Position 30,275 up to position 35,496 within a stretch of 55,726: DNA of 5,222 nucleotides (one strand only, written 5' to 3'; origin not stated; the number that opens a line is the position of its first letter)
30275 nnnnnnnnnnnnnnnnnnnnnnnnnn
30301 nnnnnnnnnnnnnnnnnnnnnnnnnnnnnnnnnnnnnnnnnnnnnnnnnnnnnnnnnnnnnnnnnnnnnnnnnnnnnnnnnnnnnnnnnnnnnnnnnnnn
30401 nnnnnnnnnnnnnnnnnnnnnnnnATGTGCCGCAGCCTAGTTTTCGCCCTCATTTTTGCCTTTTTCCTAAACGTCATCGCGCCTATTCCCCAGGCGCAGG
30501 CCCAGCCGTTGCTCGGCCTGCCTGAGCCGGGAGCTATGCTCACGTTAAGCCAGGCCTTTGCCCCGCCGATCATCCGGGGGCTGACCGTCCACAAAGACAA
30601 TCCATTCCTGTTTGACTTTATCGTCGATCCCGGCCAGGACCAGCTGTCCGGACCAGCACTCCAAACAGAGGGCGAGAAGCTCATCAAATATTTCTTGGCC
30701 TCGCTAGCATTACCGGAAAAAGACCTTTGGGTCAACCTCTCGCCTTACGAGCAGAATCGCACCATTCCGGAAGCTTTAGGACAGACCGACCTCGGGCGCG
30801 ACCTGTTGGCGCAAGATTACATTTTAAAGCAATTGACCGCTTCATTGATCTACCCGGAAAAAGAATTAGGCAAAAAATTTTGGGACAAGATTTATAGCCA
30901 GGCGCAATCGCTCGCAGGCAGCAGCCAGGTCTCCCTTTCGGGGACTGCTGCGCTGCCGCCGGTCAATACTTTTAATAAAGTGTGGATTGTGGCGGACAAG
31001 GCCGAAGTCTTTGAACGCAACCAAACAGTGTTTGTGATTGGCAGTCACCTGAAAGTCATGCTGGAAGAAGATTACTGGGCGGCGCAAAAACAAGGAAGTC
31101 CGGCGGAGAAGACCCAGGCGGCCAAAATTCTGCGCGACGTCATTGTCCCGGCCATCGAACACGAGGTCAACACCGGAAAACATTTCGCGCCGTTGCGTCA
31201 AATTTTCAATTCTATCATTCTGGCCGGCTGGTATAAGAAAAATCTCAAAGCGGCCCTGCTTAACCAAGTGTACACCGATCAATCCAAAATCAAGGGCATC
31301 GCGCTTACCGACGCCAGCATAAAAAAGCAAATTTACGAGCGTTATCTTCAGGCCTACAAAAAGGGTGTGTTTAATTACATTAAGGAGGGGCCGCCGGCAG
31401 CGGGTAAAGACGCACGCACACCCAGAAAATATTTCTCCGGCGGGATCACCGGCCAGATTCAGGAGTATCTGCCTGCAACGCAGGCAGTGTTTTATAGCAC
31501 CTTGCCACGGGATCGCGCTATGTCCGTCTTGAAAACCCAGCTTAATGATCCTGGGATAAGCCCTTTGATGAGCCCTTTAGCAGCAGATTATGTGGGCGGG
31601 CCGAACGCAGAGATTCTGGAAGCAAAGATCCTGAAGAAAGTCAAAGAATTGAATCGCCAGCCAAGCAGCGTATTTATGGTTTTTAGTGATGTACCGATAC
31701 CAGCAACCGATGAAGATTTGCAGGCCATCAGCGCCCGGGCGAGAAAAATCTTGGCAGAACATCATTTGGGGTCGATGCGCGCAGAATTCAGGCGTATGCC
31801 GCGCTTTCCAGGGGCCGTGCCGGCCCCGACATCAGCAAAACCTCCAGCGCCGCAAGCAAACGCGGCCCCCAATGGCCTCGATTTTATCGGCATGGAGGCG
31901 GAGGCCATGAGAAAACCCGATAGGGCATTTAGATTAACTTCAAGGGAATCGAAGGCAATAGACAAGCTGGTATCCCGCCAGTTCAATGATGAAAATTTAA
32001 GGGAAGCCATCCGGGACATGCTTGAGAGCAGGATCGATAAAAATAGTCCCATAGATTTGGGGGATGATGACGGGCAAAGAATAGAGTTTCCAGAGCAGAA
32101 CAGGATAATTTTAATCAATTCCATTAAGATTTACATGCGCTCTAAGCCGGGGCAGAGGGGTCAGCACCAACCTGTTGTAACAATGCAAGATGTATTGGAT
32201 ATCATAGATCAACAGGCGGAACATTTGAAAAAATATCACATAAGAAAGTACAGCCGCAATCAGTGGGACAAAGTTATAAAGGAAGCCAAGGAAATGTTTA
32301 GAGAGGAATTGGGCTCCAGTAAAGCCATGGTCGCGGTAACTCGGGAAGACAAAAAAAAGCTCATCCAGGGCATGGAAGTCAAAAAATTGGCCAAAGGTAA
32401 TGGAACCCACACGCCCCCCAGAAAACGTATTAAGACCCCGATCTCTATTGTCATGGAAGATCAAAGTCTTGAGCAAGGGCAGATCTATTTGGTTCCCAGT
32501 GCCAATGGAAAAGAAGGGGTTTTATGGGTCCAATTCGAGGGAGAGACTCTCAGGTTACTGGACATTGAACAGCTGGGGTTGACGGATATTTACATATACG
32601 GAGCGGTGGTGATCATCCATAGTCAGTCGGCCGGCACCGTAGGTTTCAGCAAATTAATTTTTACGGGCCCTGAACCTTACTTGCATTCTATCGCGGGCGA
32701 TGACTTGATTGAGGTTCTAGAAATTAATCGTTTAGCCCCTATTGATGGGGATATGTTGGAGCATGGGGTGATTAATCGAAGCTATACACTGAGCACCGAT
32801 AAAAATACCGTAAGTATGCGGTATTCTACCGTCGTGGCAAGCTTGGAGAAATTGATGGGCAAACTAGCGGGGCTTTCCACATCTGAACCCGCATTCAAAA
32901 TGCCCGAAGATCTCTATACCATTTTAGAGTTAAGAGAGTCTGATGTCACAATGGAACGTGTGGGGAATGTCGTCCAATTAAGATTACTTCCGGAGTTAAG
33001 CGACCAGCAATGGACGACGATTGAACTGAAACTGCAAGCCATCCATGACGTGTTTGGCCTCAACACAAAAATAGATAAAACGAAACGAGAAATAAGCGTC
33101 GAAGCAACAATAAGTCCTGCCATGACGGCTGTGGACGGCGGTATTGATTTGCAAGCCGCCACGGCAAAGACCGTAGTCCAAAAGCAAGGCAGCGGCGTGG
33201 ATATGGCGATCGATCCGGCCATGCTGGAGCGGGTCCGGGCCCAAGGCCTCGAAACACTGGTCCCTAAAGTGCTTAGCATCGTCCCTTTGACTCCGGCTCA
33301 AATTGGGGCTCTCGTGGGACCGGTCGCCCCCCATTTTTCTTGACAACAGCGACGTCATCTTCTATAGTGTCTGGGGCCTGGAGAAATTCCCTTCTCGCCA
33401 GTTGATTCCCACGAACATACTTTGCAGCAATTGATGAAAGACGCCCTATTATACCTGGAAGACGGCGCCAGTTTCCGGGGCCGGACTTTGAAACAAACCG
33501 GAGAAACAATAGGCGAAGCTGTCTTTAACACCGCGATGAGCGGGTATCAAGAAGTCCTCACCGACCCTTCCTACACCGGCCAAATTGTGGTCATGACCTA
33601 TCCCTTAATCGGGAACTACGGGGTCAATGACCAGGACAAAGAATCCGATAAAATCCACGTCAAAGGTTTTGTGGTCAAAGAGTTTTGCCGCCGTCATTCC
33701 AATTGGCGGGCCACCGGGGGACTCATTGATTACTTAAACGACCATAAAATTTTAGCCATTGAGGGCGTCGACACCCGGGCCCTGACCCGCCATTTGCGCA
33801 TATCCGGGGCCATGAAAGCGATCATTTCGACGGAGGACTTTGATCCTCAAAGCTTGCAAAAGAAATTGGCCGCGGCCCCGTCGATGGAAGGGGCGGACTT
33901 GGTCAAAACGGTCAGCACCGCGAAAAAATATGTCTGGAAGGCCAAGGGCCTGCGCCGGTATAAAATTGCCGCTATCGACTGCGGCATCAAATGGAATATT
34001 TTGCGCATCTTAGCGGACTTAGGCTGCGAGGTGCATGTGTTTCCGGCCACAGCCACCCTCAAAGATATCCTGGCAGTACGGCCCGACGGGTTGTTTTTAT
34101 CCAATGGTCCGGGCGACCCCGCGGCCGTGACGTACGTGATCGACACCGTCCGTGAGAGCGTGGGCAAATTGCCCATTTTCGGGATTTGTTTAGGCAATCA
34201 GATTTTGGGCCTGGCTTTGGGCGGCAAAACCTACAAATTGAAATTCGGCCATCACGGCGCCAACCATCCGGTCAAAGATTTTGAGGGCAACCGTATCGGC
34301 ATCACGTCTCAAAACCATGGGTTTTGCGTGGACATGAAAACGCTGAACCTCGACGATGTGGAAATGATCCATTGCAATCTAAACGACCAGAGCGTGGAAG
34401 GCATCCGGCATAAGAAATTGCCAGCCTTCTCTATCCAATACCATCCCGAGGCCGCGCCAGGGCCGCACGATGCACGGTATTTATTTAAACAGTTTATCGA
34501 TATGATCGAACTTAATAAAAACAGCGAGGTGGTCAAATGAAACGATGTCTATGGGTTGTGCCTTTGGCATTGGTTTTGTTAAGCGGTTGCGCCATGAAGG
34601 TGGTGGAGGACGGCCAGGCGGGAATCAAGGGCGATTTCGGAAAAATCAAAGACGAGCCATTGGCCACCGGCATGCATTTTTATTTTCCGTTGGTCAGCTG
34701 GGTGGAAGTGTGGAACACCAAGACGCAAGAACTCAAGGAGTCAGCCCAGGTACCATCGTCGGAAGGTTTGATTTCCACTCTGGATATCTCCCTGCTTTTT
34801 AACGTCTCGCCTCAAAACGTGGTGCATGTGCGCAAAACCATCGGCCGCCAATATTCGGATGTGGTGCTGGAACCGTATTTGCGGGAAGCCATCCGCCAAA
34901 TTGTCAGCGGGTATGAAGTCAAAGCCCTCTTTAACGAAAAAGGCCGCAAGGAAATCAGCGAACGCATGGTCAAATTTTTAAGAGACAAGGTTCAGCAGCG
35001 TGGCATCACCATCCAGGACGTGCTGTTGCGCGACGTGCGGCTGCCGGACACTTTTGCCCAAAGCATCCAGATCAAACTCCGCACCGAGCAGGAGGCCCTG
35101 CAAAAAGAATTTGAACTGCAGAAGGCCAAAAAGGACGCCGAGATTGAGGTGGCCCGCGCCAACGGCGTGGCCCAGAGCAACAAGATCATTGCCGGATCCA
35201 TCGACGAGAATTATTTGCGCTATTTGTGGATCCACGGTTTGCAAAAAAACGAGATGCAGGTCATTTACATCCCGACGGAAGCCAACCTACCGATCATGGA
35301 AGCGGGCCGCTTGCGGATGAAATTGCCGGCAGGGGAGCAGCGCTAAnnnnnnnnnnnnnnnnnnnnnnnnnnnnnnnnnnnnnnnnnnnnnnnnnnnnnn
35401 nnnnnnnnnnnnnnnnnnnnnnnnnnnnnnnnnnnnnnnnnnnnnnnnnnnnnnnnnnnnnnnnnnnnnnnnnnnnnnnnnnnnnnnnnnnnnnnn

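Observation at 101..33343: Four co-oriented paralogs of an unrecognised secreted family: constant N-domain and constant 'GGIDL' C-tail around unrelated variable cores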

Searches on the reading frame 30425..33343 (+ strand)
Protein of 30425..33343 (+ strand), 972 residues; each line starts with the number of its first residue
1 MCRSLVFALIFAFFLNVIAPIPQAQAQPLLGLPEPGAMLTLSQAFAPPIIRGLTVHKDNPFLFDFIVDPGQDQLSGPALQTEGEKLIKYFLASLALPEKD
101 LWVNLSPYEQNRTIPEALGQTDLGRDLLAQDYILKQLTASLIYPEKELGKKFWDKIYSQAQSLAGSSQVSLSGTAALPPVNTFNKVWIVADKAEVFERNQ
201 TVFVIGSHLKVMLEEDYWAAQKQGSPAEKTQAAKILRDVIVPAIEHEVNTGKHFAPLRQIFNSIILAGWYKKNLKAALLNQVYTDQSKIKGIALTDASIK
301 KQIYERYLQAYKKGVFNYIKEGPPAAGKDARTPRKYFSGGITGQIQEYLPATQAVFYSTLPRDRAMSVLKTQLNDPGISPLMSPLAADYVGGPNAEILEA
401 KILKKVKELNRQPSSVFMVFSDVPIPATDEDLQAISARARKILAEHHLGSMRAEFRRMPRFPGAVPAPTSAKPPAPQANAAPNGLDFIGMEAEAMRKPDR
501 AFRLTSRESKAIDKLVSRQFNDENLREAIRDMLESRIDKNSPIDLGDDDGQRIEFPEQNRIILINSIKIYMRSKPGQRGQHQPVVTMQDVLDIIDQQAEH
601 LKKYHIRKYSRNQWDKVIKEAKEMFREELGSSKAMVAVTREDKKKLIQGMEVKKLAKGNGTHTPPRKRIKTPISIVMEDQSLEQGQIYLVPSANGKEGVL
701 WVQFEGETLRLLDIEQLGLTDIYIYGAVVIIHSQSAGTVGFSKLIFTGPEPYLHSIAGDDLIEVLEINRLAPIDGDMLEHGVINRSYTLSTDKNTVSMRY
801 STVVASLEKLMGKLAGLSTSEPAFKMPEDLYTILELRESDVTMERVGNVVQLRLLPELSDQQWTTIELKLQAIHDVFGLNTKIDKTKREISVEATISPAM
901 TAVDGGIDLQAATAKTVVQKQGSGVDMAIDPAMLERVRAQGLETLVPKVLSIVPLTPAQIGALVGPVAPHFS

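Call 7: search_protein_families(library=pfam, proteins=[window:30425-33343:+], max_evalue=1)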
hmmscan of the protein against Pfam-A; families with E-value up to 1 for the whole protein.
window:30425-33343:+ (972 aa): 1 family
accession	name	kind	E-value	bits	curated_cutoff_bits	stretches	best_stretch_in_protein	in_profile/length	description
PF25190.1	Tad5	-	0.12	13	27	0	803-911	2-112/123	Type I Thoeris inhibitor Tad5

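Call 8: search_protein_families(library=ncbifam, proteins=[window:30425-33343:+], max_evalue=1)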
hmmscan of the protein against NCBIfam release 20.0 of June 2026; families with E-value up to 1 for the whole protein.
window:30425-33343:+ (972 aa): 0 families

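Call 43: search_solved_structures(query=window:30425-33343:+, max_evalue=1)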
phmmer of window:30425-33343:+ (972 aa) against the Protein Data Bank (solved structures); distinct sequences matched with E-value up to 1: 0.

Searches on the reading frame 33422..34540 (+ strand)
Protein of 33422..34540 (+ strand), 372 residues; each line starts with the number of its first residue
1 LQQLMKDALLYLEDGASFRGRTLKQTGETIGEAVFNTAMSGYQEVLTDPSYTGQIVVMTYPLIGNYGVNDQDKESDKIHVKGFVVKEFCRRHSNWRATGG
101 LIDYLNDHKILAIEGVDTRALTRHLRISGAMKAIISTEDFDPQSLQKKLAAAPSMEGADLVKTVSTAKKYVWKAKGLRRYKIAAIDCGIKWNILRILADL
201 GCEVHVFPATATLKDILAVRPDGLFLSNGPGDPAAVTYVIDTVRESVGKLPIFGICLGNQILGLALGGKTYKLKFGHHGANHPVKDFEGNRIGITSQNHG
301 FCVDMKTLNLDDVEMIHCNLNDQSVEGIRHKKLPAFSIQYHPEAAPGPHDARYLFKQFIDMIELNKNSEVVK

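Call 11: search_protein_families(library=pfam, proteins=[window:33422-34540:+], max_evalue=0.01)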
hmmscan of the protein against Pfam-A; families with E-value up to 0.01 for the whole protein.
window:33422-34540:+ (372 aa): 3 families
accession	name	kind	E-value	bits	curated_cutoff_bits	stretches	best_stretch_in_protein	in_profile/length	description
PF00988.28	CPSase_sm_chain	-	1.6e-53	180.3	27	1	10-135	1-126/126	Carbamoyl-phosphate synthase small chain, CPSase domain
PF00117.34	GATase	-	8.6e-53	179.3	22.8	1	184-360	2-189/190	Glutamine amidotransferase class-I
PF07722.19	Peptidase_C26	-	2.8e-07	31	20.5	1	249-272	105-128/219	Peptidase C26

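Call 82: find_encoding_contigs(protein=window:33422-34540:+, flank=2000, max_places=3)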
Protein window:33422-34540:+ (372 aa): no gene with exactly this product is on record in the collection.

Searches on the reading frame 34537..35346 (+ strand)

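Call 11: search_protein_families(library=pfam, proteins=[window:34537-35346:+], max_evalue=0.01)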
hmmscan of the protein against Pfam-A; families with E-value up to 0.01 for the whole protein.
window:34537-35346:+ (269 aa): 2 families
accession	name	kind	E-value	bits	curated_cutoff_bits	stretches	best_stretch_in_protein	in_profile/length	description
PF01145.31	Band_7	-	1.6e-31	110.1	23.6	1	22-201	2-176/176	SPFH domain / Band 7 family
PF13421.11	Band_7_1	-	0.00097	19.3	24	1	110-179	136-205/211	SPFH domain-Band 7 family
